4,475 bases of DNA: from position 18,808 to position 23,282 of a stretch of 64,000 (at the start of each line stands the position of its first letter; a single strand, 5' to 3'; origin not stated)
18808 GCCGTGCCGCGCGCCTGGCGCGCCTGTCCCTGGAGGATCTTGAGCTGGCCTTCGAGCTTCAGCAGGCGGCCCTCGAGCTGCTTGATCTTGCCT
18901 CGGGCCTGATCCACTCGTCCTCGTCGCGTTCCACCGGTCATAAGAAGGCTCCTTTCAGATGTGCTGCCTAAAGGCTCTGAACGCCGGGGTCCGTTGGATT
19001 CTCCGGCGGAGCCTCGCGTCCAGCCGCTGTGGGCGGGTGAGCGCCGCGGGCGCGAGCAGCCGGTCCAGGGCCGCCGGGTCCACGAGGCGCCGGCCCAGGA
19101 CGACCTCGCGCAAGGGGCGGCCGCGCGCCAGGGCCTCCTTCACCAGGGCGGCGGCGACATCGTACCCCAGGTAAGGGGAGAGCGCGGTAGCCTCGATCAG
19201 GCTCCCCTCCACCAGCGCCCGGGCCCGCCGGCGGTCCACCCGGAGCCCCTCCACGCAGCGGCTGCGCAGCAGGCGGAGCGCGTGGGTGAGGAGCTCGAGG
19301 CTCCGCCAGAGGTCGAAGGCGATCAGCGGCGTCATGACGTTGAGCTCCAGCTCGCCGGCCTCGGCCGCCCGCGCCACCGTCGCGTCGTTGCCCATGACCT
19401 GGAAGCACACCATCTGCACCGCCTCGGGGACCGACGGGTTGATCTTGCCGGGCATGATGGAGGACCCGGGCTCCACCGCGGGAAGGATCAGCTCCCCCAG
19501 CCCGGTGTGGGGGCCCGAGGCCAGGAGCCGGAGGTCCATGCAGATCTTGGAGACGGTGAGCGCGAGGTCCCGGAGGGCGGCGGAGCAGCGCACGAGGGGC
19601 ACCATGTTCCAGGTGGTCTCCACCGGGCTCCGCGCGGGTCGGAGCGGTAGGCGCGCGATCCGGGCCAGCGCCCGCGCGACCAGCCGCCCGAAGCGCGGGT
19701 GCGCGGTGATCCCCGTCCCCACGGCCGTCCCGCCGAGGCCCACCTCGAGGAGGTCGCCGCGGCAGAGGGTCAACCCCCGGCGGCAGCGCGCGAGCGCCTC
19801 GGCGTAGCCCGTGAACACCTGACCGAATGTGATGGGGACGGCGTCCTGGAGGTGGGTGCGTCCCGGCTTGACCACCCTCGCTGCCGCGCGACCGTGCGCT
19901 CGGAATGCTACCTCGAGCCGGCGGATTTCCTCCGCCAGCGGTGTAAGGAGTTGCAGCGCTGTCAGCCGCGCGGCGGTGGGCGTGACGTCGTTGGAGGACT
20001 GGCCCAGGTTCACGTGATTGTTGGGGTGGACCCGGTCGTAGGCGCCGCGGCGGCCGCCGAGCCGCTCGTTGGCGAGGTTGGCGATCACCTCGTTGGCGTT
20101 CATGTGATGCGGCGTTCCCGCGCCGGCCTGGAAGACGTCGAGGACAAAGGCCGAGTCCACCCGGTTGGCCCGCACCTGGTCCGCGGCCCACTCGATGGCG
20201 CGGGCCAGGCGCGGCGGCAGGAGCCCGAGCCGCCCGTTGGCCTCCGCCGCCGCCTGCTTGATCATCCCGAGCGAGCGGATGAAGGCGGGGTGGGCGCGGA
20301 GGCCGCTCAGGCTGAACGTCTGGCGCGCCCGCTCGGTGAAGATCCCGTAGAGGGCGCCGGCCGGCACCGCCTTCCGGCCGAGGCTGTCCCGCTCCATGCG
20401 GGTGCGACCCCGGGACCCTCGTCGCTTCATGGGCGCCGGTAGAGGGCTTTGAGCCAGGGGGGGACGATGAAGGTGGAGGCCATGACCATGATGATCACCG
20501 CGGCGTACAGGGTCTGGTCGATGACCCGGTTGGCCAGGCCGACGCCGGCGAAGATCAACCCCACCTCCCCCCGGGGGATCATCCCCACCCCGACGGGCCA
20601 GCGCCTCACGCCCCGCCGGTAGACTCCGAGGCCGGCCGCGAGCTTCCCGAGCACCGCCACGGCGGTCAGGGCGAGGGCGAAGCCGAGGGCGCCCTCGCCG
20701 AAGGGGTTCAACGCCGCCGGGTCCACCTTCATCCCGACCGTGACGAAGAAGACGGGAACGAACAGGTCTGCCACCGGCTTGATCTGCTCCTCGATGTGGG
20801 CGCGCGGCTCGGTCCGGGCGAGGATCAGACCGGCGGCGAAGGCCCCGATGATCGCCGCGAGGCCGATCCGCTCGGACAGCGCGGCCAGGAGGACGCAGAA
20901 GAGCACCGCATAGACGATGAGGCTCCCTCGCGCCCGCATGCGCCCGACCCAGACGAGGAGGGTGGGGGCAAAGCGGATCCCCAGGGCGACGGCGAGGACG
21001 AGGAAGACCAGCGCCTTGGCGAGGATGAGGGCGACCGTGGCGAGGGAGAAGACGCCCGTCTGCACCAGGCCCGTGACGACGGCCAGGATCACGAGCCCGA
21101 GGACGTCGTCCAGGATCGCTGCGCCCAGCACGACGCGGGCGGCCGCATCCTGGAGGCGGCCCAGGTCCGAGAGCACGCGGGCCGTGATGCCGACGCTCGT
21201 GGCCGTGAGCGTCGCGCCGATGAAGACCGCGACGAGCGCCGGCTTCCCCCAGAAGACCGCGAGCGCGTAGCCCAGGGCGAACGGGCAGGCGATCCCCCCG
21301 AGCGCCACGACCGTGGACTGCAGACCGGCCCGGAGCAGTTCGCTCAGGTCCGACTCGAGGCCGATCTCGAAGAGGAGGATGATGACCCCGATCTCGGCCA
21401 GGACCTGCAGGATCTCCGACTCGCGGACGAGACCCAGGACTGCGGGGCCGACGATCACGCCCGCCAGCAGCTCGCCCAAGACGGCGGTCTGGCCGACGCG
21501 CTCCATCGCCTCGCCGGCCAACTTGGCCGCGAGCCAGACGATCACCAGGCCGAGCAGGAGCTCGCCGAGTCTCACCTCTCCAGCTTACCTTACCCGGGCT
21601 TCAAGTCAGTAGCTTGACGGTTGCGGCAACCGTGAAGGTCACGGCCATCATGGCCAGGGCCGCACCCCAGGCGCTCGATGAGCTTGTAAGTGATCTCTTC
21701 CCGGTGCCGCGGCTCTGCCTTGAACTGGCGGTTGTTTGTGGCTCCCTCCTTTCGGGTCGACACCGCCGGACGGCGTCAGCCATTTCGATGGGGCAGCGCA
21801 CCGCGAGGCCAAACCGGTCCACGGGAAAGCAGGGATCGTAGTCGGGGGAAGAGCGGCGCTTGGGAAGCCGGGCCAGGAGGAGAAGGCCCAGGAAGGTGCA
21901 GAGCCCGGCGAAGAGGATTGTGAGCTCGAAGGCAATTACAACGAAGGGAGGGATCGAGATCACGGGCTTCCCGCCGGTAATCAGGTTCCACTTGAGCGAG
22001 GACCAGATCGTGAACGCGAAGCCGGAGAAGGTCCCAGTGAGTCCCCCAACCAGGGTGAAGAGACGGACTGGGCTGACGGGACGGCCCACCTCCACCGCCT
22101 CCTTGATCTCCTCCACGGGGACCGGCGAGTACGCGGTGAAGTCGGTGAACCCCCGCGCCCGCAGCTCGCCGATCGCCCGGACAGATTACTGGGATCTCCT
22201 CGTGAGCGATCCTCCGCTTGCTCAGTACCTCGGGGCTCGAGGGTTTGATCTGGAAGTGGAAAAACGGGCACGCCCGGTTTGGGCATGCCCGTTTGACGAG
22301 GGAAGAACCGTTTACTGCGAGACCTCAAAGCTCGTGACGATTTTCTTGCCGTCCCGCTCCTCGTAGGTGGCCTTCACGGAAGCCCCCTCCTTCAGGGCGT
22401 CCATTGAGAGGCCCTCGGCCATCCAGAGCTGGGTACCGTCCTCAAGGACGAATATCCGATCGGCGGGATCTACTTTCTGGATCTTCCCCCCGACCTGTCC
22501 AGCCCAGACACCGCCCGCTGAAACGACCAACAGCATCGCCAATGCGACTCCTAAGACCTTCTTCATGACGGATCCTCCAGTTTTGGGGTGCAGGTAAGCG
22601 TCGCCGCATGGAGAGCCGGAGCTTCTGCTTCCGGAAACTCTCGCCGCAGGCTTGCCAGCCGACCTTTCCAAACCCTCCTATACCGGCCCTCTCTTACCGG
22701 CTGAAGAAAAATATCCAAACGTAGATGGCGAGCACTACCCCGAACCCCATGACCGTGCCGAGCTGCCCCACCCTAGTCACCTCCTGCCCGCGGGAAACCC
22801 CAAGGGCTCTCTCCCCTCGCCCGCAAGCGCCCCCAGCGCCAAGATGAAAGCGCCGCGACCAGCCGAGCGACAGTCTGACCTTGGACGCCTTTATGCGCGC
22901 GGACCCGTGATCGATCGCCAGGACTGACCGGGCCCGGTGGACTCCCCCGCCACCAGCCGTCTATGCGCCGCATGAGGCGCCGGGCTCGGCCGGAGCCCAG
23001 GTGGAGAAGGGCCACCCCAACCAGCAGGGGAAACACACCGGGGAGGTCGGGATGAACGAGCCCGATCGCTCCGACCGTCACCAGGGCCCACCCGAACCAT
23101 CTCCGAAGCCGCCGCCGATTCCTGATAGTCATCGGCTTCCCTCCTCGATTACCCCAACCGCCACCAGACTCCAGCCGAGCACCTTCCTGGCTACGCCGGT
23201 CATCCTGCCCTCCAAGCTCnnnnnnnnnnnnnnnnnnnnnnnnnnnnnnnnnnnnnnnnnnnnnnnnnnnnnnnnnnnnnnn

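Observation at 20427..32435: Three copies of a micro-ORF, DUF465 gene and KefB-like antiporter module, two of them degraded and flanking the IS region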

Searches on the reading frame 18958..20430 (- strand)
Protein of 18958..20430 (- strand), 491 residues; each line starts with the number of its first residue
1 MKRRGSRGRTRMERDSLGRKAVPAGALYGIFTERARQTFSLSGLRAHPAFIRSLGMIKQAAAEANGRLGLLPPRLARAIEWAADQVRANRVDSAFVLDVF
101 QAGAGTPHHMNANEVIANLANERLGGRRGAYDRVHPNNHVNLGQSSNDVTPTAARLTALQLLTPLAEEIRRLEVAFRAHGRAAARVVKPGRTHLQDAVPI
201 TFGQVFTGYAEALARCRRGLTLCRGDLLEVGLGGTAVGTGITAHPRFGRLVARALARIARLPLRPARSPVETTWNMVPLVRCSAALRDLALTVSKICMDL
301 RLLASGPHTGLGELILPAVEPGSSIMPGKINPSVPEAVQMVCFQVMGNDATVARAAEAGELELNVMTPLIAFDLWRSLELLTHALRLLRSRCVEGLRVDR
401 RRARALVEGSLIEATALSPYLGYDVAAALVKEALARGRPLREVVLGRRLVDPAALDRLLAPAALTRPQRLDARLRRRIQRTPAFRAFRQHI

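Call 60: search_protein_families(library=pfam, proteins=[window:18958-20430:-], max_evalue=0.01)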
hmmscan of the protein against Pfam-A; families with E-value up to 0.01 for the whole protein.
window:18958-20430:- (491 aa): 2 families
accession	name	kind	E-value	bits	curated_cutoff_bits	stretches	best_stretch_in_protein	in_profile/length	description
PF00206.25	Lyase_1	-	7.2e-79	265.9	27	1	18-347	1-312/312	Lyase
PF10415.14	FumaraseC_C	-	4.1e-16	59.6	32.5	1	414-466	2-54/54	Fumarase C C-terminus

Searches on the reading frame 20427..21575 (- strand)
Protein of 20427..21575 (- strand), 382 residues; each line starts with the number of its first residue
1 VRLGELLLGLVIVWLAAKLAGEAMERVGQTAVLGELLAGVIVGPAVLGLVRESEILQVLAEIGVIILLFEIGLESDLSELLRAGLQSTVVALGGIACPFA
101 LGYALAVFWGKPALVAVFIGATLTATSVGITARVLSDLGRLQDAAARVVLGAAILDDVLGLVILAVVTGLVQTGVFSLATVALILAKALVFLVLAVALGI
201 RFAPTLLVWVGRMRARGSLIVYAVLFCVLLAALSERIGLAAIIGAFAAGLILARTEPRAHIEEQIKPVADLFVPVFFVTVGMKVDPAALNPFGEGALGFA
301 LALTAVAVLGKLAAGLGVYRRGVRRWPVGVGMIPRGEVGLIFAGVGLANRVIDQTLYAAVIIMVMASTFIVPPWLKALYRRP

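Call 9: search_protein_families(library=pfam, proteins=[window:20430-21575:-], max_evalue=0.01)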
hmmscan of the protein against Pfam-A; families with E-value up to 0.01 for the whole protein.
window:20430-21575:- (382 aa): 1 family
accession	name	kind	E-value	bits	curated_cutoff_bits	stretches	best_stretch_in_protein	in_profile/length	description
PF00999.27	Na_H_Exchanger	-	2.5e-70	237.7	26.2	1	23-378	10-372/375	Sodium/hydrogen exchanger, transmembrane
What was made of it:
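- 20427..21575 (-): Copy A antiporter: intact 382-aa CPA2-type cation/proton antiporter core, without a KTN/TrkA domain. PF00999, E=2.5e-70, profile positions 10-372 of 375 (call 9).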

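Call 10: search_protein_families(library=ncbifam, proteins=[window:20430-21575:-], max_evalue=0.01)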
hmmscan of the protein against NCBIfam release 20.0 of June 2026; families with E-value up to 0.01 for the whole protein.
window:20430-21575:- (382 aa): 5 families
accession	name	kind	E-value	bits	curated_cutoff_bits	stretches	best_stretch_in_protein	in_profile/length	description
TIGR00932.1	2a37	subfamily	1.8e-57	195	238.3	1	15-285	2-275/275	monovalent cation:proton antiporter-2 (CPA2) family protein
NF002924.0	PRK03562.1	equivalog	1.2e-28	99.9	752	1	6-374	6-375/623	glutathione-regulated potassium-efflux system protein KefC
NF045626.1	FeTrans_MagA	equivalog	9e-28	97.3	700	1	11-380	12-379/386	iron transporter MagA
NF007950.1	PRK10669.1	equivalog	9.5e-22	77.5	700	1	8-372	13-381/547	YbaL family putative K(+) efflux transporter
NF002973.0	PRK03659.1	equivalog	2.8e-20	72.4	804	1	5-376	5-374/602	glutathione-regulated potassium-efflux system protein KefB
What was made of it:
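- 20427..21575 (-): TIGR00932 scores 195 bits, below its 238.3 cut-off (call 10).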

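Call 21: find_encoding_contigs(protein=window:20427-21575:-, flank=10000, max_places=8)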
Protein window:20427-21575:- (382 aa): no gene with exactly this product is on record in the collection.

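Call 22: find_encoding_contigs(protein=window:20430-21575:-, flank=10000, max_places=8)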
Protein seq(382 aa) (382 aa): no gene with exactly this product is on record in the collection.
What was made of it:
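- Exact-protein look-ups for antiporter A returned nothing (calls 21, 22).
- Tried and rejected: Exact-sequence look-up of antiporter A, to find independent contigs for its upstream junction: not on record (calls 21, 22).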

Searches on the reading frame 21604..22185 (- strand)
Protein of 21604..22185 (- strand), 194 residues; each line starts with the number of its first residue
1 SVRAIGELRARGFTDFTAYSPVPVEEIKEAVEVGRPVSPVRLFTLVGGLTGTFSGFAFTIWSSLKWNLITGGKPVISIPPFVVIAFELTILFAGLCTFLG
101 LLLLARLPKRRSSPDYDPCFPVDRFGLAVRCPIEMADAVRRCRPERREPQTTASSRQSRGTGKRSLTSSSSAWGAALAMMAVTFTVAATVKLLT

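Call 9: search_protein_families(library=pfam, proteins=[window:21604-22185:-], max_evalue=0.01)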
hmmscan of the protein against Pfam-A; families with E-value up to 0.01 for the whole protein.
window:21604-22185:- (194 aa): 1 family
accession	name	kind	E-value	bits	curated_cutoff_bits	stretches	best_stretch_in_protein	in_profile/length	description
PF11821.13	ActD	-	4.2e-36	124.6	25.7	1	2-135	14-150/170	Alternative complex III, ActD subunit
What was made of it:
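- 21781..22182 (-): Orphan ActD (alternative complex III subunit) fragment, truncated at both ends and fused to the remnants above. PF11821, E=4.2e-36, profile positions 14-150 of 170 (call 9).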

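Call 10: search_protein_families(library=ncbifam, proteins=[window:21604-22185:-], max_evalue=0.01)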
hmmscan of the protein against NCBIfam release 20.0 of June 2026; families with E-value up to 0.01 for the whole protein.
window:21604-22185:- (194 aa): 0 families

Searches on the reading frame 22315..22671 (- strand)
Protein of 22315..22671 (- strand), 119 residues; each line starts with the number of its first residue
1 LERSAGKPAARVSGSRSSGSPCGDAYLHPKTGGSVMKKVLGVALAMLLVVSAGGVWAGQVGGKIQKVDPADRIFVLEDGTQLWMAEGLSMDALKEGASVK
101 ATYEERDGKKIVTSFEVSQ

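Call 59: search_protein_families(library=pfam, proteins=[window:22315-22671:-], max_evalue=0.001)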
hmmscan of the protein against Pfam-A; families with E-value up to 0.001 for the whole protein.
window:22315-22671:- (119 aa): 1 family
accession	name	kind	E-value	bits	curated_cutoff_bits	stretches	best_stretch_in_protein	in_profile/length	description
PF07076.17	DUF1344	-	3.6e-07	30.3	23.1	1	59-113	3-57/60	Protein of unknown function (DUF1344)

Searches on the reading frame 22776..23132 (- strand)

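Call 59: search_protein_families(library=pfam, proteins=[window:22776-23132:-], max_evalue=0.001)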
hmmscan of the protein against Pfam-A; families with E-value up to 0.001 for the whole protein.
window:22776-23132:- (119 aa): 1 family
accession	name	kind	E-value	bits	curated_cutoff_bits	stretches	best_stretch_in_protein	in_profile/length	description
PF04304.18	DUF454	-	0.00058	20.3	35.1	1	11-54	5-48/115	Protein of unknown function (DUF454)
